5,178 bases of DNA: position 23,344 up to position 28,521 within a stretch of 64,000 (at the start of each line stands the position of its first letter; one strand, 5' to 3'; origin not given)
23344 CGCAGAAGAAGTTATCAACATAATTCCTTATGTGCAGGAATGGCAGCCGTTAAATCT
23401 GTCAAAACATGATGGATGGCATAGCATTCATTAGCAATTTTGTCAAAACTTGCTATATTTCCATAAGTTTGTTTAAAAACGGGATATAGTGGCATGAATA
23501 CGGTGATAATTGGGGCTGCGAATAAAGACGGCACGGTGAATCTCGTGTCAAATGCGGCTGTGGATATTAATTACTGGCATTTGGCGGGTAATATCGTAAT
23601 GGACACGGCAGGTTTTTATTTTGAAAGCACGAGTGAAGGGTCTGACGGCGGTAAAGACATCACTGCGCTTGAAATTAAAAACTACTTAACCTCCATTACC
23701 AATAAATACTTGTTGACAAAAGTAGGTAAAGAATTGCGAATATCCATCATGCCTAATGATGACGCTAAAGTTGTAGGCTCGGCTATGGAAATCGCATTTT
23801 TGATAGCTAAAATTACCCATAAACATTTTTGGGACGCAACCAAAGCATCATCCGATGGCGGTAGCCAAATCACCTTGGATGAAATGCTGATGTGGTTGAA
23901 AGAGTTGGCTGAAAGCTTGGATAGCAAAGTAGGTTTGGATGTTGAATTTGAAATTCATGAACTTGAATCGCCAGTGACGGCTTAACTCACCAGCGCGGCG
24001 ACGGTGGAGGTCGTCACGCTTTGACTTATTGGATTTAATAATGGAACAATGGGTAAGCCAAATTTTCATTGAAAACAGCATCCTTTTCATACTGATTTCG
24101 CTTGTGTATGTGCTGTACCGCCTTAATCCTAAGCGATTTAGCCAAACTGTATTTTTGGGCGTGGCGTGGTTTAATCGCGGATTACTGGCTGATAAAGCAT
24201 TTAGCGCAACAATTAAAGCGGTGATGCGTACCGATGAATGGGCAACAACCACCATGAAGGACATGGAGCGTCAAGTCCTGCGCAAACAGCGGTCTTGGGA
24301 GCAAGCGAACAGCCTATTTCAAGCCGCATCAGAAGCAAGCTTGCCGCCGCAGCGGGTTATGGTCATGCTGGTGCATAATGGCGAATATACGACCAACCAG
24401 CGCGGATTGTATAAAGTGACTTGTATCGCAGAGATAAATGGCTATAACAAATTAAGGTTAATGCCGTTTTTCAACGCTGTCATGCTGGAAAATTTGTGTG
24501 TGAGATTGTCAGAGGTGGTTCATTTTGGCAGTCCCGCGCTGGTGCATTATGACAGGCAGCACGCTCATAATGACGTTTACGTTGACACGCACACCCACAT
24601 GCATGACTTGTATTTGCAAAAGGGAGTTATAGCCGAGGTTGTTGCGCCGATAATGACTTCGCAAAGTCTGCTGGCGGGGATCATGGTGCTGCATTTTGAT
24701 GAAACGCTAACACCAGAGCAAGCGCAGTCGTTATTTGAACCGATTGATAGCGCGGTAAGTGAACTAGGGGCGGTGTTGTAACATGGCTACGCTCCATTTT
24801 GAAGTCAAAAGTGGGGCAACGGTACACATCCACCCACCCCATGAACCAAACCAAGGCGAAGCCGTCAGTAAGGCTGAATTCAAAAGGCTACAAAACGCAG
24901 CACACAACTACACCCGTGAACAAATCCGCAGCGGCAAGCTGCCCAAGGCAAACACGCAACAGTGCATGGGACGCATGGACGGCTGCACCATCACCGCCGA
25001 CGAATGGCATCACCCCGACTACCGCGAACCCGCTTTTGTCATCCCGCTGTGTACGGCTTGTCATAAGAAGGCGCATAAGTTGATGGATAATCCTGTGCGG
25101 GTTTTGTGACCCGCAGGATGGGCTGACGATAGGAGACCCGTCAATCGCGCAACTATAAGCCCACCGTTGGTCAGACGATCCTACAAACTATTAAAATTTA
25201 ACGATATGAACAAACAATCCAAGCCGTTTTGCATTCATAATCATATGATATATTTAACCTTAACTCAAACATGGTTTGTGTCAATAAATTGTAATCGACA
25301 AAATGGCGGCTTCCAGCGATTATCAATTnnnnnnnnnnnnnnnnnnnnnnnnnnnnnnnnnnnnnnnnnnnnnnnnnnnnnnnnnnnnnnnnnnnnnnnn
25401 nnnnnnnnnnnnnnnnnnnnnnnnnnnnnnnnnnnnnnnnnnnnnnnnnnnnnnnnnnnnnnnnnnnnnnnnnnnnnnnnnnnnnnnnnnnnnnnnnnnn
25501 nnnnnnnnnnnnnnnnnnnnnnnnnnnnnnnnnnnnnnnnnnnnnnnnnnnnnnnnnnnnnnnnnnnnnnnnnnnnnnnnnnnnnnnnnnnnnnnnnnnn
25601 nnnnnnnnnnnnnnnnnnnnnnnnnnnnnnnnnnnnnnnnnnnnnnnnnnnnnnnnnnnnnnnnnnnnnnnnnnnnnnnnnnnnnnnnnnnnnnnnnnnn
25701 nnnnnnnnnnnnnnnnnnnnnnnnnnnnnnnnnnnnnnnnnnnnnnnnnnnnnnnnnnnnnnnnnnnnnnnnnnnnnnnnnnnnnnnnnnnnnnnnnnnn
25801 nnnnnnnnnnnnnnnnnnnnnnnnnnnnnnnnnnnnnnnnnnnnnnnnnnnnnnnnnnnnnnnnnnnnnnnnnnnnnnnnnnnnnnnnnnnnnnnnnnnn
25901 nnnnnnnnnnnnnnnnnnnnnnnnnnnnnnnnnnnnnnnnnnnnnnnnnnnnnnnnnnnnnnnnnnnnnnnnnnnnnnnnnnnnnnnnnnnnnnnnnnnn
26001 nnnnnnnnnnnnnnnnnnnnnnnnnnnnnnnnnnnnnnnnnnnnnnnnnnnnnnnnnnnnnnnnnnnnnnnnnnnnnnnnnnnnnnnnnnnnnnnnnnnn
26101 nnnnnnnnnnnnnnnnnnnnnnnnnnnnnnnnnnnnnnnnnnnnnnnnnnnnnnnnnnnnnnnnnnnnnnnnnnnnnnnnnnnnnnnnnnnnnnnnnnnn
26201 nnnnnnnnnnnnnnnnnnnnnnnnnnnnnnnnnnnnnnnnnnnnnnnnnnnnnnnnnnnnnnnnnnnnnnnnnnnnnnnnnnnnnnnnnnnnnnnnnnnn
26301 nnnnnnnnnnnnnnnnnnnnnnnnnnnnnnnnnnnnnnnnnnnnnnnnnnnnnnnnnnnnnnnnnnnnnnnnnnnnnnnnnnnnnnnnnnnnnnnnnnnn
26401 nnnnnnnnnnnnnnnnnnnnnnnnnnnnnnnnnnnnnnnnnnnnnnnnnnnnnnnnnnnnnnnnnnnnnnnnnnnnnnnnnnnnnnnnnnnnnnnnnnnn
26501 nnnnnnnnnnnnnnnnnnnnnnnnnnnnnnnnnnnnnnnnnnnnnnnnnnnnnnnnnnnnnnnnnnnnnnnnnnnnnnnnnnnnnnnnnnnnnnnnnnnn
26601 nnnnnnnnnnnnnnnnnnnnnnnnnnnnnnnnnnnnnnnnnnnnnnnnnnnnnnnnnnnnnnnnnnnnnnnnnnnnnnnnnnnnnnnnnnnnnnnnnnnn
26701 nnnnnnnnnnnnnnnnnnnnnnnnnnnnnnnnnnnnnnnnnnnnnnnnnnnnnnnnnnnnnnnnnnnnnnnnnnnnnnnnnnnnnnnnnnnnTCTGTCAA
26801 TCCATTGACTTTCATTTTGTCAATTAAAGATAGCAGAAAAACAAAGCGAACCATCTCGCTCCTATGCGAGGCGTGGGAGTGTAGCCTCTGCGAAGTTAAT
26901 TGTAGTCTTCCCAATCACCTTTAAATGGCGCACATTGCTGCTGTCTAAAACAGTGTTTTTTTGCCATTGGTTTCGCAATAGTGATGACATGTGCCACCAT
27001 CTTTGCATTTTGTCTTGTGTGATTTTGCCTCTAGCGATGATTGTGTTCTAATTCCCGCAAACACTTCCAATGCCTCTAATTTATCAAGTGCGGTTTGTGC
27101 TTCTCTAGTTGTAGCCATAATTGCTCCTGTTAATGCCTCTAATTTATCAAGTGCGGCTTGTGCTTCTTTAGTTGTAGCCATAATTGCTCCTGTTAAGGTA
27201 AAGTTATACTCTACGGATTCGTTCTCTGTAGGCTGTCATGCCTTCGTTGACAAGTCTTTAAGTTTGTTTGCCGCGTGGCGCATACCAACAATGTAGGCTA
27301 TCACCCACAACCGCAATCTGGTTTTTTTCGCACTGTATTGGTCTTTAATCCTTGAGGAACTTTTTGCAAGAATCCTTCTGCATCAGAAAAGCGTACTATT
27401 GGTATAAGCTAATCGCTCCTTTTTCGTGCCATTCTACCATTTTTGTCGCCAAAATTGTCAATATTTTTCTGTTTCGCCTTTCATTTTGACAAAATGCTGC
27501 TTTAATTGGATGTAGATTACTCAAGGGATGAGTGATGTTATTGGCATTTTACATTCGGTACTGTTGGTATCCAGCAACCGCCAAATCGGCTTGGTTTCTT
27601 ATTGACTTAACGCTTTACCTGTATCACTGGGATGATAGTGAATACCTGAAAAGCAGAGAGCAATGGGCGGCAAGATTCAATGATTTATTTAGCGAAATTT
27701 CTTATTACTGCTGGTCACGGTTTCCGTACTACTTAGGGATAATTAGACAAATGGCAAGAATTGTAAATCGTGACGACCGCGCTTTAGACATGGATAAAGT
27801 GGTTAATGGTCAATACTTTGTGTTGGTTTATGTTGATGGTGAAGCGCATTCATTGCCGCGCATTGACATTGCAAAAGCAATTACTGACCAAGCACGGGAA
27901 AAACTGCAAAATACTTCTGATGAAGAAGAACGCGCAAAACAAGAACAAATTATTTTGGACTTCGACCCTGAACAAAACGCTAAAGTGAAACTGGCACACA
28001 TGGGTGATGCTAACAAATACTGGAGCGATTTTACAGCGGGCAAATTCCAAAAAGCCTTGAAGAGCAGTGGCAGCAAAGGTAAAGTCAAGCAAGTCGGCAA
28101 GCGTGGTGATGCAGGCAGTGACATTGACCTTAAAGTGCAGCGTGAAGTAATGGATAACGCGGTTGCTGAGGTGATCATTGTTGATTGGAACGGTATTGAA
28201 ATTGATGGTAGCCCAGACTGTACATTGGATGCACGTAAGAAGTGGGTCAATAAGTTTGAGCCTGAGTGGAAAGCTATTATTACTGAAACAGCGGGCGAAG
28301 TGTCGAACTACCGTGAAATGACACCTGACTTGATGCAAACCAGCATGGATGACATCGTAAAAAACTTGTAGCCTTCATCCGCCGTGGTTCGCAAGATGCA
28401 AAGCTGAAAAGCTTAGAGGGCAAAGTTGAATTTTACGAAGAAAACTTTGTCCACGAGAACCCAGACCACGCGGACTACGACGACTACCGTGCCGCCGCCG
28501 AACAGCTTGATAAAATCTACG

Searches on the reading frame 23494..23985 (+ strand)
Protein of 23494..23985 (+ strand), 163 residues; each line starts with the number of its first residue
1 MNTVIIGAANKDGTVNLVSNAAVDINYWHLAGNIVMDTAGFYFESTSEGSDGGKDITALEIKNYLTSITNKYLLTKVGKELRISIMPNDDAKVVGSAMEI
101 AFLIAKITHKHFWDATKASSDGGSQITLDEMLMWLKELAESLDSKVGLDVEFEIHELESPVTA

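Call 25: search_protein_families(library=phrogs, proteins=[window:23494-23985:+], max_evalue=0.01)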
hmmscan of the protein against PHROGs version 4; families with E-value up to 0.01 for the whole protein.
window:23494-23985:+ (163 aa): 0 families

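Call 69: search_protein_families(library=ncbifam, proteins=[window:23494-23985:+], max_evalue=0.01)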
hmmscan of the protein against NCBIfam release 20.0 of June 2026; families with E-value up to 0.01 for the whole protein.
window:23494-23985:+ (163 aa): 0 families

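Call 94: search_solved_structures(query=window:23494-23985:+, max_evalue=1)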
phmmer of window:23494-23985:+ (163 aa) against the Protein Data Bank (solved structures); distinct sequences matched with E-value up to 1: 0.

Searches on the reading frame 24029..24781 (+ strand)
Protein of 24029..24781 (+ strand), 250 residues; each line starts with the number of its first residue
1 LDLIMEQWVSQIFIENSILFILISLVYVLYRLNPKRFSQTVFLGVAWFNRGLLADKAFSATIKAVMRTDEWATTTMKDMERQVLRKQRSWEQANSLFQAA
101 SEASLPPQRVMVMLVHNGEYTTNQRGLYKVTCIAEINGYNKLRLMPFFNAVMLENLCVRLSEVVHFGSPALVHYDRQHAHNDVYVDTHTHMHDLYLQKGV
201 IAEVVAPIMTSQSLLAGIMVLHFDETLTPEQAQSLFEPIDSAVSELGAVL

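Call 25: search_protein_families(library=phrogs, proteins=[window:24029-24781:+], max_evalue=0.01)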
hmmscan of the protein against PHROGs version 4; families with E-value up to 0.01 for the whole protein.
window:24029-24781:+ (250 aa): 0 families

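Call 69: search_protein_families(library=ncbifam, proteins=[window:24029-24781:+], max_evalue=0.01)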
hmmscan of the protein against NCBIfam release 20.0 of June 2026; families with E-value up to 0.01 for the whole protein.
window:24029-24781:+ (250 aa): 0 families

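Call 93: search_solved_structures(query=window:24029-24781:+, max_evalue=1)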
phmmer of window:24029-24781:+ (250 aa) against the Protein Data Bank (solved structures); distinct sequences matched with E-value up to 1: 0.

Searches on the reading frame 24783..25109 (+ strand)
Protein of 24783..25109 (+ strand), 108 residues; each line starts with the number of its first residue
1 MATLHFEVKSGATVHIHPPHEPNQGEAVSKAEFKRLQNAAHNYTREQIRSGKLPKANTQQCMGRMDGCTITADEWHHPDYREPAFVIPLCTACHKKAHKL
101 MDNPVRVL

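Call 25: search_protein_families(library=phrogs, proteins=[window:24783-25109:+], max_evalue=0.01)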
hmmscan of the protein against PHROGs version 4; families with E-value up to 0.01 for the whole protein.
window:24783-25109:+ (108 aa): 2 families
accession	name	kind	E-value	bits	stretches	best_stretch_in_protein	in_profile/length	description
phrog_2340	-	DNA, RNA and nucleotide metabolism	5.1e-11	44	1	32-102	99-164/171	endonuclease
phrog_11793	-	unknown function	0.0017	19.1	1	74-98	33-57/65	-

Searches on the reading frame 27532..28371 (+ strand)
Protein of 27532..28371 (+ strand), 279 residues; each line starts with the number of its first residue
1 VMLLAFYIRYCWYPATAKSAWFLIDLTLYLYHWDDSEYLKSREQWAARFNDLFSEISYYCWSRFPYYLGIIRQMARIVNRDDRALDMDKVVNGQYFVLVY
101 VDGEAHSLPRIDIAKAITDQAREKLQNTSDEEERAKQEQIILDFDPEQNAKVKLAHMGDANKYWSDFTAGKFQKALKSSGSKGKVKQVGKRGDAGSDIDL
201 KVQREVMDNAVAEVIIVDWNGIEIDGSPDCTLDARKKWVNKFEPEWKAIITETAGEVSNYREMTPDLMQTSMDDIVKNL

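Call 11: search_protein_families(library=phrogs, proteins=[window:27532-28371:+], max_evalue=0.001)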
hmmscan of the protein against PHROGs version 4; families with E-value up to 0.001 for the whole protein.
window:27532-28371:+ (279 aa): 0 families

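Call 12: search_protein_families(library=pfam, proteins=[window:27532-28371:+], max_evalue=0.001)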
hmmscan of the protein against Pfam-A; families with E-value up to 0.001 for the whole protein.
window:27532-28371:+ (279 aa): 0 families

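Call 69: search_protein_families(library=ncbifam, proteins=[window:27532-28371:+], max_evalue=0.01)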
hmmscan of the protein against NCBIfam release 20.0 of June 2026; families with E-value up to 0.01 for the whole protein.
window:27532-28371:+ (279 aa): 1 family
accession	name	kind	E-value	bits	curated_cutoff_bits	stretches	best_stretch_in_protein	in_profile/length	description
TIGR02778.1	ligD_pol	equivalog_domain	0.0033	17.1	214.7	1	131-183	108-159/245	non-homologous end-joining DNA ligase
